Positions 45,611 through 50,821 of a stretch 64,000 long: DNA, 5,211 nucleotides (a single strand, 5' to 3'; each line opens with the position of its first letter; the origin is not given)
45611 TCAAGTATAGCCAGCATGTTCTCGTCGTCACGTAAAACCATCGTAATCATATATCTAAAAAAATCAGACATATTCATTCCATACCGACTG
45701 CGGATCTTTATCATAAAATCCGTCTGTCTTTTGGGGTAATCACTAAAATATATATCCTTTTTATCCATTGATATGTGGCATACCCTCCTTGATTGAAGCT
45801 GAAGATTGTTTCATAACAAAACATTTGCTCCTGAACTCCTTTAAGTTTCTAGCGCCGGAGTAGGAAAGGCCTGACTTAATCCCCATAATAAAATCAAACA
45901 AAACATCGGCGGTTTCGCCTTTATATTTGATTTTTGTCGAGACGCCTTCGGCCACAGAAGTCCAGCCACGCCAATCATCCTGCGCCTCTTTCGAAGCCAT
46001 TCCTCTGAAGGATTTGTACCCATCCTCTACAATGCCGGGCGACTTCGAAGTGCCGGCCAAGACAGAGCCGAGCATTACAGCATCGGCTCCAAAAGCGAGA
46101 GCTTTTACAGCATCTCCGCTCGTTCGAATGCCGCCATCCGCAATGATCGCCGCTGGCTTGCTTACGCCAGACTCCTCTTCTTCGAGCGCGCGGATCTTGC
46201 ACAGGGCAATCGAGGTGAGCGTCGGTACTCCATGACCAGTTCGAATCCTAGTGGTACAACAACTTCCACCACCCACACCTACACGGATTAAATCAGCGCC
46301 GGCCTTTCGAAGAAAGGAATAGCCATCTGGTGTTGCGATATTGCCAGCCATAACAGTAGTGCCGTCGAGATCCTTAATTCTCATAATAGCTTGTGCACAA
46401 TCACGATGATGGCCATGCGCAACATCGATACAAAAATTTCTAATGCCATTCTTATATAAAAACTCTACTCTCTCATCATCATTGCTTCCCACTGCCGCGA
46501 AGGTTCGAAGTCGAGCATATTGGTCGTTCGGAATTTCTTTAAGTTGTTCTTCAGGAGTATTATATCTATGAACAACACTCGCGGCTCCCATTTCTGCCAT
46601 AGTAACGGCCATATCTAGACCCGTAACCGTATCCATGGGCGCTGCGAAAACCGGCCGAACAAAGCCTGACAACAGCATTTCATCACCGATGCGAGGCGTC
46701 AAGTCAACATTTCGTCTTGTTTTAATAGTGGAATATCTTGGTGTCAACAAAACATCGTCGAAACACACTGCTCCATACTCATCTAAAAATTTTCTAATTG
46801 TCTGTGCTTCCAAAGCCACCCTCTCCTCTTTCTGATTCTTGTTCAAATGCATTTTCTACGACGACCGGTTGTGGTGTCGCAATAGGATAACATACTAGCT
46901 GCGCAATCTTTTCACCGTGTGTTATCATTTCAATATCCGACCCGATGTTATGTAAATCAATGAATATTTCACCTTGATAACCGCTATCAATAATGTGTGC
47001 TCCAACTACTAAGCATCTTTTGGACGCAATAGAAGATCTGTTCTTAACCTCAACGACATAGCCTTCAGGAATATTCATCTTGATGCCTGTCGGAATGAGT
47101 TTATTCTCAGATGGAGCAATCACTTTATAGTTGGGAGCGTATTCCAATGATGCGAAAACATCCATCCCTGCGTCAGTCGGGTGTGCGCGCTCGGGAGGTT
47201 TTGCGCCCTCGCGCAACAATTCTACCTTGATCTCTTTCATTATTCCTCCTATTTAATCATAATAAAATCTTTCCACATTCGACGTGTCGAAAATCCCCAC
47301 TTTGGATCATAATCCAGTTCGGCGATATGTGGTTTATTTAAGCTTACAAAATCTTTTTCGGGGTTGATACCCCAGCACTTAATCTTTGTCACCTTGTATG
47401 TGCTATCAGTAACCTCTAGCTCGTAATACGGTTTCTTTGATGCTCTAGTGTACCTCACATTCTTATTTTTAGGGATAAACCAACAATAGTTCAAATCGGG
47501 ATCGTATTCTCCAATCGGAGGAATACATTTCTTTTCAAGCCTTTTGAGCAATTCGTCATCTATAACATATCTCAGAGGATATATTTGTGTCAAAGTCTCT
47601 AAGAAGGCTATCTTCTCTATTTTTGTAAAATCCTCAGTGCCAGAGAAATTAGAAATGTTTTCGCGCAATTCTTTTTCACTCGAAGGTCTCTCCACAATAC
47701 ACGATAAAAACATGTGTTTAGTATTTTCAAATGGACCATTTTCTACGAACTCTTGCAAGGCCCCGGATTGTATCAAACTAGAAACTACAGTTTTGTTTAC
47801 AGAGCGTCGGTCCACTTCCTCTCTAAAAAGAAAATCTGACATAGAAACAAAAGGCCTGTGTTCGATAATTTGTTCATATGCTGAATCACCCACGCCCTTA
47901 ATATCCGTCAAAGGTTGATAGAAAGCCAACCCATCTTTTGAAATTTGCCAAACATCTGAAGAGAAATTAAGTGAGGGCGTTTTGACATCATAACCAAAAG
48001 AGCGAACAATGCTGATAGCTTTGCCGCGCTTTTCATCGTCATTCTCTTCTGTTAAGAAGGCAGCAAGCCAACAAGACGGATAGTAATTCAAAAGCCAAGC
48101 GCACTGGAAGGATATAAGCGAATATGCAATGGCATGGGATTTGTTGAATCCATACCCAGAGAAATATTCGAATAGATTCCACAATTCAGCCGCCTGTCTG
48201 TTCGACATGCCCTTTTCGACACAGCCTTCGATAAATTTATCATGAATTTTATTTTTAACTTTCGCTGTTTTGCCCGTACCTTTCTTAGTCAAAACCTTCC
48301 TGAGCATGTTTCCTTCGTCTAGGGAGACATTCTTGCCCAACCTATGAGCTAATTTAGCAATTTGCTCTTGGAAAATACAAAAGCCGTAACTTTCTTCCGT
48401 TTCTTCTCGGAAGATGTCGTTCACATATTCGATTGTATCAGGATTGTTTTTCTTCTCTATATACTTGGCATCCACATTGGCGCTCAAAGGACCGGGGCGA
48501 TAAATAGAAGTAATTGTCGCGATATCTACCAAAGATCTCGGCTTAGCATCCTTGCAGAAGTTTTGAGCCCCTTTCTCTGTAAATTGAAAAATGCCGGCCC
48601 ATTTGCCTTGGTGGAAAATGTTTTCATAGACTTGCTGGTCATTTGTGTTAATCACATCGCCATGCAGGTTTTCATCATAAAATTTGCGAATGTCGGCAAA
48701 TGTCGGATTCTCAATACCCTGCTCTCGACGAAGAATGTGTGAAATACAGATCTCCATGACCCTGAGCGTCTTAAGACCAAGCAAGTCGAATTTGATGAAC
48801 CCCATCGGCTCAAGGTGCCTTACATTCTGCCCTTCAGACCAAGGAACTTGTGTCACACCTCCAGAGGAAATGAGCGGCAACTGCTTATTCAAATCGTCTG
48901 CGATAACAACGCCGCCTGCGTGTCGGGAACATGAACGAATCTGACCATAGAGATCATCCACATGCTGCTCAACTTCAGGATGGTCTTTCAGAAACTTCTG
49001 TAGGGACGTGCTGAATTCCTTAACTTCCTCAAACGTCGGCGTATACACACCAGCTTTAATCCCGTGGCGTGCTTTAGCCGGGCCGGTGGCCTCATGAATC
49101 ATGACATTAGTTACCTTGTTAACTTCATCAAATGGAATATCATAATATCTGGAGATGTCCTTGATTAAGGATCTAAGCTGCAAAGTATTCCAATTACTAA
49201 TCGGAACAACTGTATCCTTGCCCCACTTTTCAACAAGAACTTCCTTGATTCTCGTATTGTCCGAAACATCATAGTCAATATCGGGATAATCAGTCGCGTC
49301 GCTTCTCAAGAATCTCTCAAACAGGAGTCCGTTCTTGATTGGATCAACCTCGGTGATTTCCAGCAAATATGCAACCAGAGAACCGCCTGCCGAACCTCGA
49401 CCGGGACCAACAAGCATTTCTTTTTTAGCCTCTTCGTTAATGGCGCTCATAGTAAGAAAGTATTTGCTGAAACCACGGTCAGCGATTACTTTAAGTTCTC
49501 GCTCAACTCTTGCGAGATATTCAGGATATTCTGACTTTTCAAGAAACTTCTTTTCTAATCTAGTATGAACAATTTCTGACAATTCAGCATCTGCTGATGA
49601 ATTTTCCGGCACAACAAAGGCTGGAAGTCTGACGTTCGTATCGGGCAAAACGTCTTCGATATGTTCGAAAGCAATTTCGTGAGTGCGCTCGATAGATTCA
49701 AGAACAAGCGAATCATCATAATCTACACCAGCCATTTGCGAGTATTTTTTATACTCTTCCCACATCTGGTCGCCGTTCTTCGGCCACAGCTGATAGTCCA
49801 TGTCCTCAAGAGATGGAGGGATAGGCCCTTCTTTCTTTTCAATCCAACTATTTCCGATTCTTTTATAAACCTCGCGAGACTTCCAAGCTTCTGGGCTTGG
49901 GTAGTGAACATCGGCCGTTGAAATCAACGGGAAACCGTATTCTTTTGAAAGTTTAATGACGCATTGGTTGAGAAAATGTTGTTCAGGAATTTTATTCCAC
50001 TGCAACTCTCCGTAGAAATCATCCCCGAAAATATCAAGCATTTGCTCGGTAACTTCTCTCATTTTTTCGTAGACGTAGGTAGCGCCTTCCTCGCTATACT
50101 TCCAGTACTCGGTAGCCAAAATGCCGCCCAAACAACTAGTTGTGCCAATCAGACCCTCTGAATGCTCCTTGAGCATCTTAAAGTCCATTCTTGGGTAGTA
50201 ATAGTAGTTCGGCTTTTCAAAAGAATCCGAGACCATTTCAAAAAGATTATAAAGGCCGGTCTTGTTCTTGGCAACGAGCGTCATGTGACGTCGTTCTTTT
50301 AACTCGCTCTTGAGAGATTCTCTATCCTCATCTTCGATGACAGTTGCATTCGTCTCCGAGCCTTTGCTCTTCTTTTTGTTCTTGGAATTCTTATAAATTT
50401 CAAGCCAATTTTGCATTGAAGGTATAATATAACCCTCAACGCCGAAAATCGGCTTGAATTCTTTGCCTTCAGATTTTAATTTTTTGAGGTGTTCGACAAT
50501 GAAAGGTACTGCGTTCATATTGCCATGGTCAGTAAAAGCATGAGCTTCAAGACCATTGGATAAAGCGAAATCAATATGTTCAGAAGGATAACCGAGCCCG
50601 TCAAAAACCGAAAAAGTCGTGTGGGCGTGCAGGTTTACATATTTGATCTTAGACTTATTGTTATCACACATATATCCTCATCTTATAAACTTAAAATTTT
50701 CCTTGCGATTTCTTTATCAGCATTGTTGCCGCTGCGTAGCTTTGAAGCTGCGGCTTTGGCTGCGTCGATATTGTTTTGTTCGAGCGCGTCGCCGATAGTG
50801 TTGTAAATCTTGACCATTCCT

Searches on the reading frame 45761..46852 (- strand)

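Call 90: search_protein_families(library=pfam, proteins=[window:45761-46852:-], max_evalue=0.00001)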
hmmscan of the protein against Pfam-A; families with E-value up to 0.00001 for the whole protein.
window:45761-46852:- (363 aa): 3 families
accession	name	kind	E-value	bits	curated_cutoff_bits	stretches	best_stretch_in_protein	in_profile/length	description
PF00478.31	IMPDH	-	1.3e-85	287.9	25.6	1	29-360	2-345/345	IMP dehydrogenase / GMP reductase domain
PF01645.23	Glu_synthase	-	6.6e-09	35.8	20.4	1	177-263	220-305/369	Conserved region in glutamate synthase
PF01070.24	FMN_dh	-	8.8e-08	32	24.9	1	156-263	210-303/350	FMN-dependent dehydrogenase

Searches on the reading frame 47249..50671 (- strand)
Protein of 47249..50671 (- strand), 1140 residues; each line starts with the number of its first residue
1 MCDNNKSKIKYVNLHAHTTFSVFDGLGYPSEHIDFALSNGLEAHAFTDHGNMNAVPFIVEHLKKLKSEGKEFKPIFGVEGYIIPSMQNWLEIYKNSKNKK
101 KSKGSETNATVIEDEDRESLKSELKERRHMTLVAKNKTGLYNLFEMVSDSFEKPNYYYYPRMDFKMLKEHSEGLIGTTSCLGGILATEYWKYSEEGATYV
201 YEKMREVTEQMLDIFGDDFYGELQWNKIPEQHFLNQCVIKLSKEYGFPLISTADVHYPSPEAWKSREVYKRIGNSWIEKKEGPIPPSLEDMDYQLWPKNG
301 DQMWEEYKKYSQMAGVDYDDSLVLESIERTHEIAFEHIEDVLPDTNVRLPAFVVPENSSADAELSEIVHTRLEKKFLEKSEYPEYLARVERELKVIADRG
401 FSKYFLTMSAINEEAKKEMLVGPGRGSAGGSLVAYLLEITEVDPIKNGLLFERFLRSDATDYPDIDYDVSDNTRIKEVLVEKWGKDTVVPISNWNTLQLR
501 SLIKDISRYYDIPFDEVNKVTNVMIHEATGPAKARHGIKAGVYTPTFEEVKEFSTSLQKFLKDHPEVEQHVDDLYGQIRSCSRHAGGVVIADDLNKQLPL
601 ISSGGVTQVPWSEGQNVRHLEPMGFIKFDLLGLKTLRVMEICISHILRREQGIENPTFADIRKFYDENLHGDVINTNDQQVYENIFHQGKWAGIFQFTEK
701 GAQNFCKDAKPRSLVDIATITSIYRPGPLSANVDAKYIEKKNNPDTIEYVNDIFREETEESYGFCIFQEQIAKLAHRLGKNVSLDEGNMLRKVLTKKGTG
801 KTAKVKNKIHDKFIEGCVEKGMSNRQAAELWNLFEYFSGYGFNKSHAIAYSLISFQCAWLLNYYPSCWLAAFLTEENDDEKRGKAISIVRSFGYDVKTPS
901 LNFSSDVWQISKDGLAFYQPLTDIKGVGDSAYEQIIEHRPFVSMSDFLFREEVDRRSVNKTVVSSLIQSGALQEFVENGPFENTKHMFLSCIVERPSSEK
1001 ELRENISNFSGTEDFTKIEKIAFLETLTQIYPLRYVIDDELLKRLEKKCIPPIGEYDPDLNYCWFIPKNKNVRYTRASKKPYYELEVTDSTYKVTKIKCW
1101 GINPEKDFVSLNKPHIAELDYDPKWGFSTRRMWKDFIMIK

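Call 10: search_protein_families(library=phrogs, proteins=[window:47249-50671:-], max_evalue=0.00001)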
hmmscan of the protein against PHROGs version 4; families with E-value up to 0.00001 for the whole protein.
window:47249-50671:- (1140 aa): 9 families
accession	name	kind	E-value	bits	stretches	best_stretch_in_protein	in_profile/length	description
phrog_405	-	DNA, RNA and nucleotide metabolism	1.5e-233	779.2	1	5-987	38-939/1190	DNA polymerase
phrog_11165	-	DNA, RNA and nucleotide metabolism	1.7e-95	321.7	1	376-945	31-581/782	DNA polymerase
phrog_12219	-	DNA, RNA and nucleotide metabolism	1e-78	266.5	1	464-977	5-524/823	DNA polymerase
phrog_7513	-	unknown function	5.4e-71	240.8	2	5-371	5-331/461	-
phrog_21652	-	DNA, RNA and nucleotide metabolism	4.2e-51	175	1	427-817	36-432/476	DNA polymerase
phrog_13169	-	DNA, RNA and nucleotide metabolism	5.5e-24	85.8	1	14-458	6-412/463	DNA polymerase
phrog_4335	-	unknown function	3.8e-18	66.9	1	819-939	10-129/421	-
phrog_20695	-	DNA, RNA and nucleotide metabolism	1e-09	38.7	1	874-994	31-148/440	DNA binding protein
phrog_11127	-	DNA, RNA and nucleotide metabolism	2e-06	28.9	1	372-456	86-171/171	DNA polymerase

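Call 11: search_dna_similar(query=window:47249-50671:-, collection=phages, mode=protein, max_rows=15)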
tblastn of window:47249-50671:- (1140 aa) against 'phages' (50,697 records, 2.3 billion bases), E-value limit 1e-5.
Records with a match: 1439; places in all: 1449; records where one place covers at least 80% of the query: 773.
Best place of each record, by identity: <60% 1439.
By first word of the organism name: Pseudomonas 302; Mycobacterium 281; Streptomyces 211; Gordonia 132; Bacillus 99; Bacteriophage 56; Staphylococcus 48; Microbacterium 36; Escherichia 31; Rhodococcus 22; and 57 more.
By host as written in the record: Mycobacterium smegmatis mc2 155 203; Pseudomonas aeruginosa 118; - 114; Pseudomonas aeruginosa PAO1 86; Streptomyces griseus ATCC 10137 81; Gordonia terrae 3612 65; Streptomyces lividans JI 1326 44; Mycobacterium smegmatis mc#155 37; and 237 more.
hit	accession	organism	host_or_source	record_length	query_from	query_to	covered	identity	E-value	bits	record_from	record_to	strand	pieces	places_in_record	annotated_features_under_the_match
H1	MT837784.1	Bacteriophage sp.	human fecal samples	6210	9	1073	93%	28.6%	1e-96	345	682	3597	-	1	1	record has no annotation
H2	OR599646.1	Pectobacterium phage PcaP2EGY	Pectobacterium sp.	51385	9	1020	89%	30.0%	9e-114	397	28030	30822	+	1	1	hypothetical protein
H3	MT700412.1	Bacillus phage 1_ICo-2020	Bacillus sp.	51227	9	1020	89%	30.0%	1e-113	397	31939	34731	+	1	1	DNA polymerase III subunit alpha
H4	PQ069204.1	Bacillus phage S4-2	Bacillus sp. S4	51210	5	1004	88%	30.3%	2e-51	399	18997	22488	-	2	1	record has no annotation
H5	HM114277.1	Rhodococcus phage E3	Rhodococcus equi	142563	11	1119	97%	27.2%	1e-92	333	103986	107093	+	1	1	gp154: DnaE-like DNA polymerase III alpha subunit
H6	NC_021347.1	Rhodococcus phage E3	Rhodococcus equi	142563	11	1119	97%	27.2%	1e-92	333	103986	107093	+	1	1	gp154: DNA polymerase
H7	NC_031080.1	Mycobacterium phage Tonenili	Mycobacterium smegmatis mc2 155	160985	14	1066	92%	28.7%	4e-93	335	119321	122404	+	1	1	DNA polymerase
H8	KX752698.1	Mycobacterium phage Tonenili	Mycobacterium smegmatis mc2 155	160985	14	1066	92%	28.7%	4e-93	335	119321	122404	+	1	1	DnaE-like DNA polymerase III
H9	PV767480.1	Rossellomorea phage phiT1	Rossellomorea aquimaris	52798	11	974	83%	31.7%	4e-64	372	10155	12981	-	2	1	DNA polymerase III subunit alpha (x2) | hypothetical protein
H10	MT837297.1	Bacteriophage sp.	human fecal samples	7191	6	1001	87%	29.9%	2e-108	380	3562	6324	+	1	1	record has no annotation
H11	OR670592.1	Staphylococcus phage MVC_VPHSA2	Staphylococcus aureus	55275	6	974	81%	32.0%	3e-59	413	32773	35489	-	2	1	DNA polymerase (x2)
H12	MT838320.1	Bacteriophage sp.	human fecal samples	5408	9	1014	88%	29.4%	1e-95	377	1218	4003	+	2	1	record has no annotation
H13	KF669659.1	Bacillus phage Riggi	Bacillus pumilus BL-8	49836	1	1006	88%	29.3%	3e-103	365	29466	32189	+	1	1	DNA polymerase III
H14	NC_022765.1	Bacillus phage Riggi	Bacillus pumilus BL-8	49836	1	1006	88%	29.3%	3e-103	365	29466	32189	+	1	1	DNA polymerase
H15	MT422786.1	Bacillus phage Novomoskovsk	Bacillus pumilus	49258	1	1006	88%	29.2%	7e-104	367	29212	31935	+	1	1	DNA polymerase III alpha subunit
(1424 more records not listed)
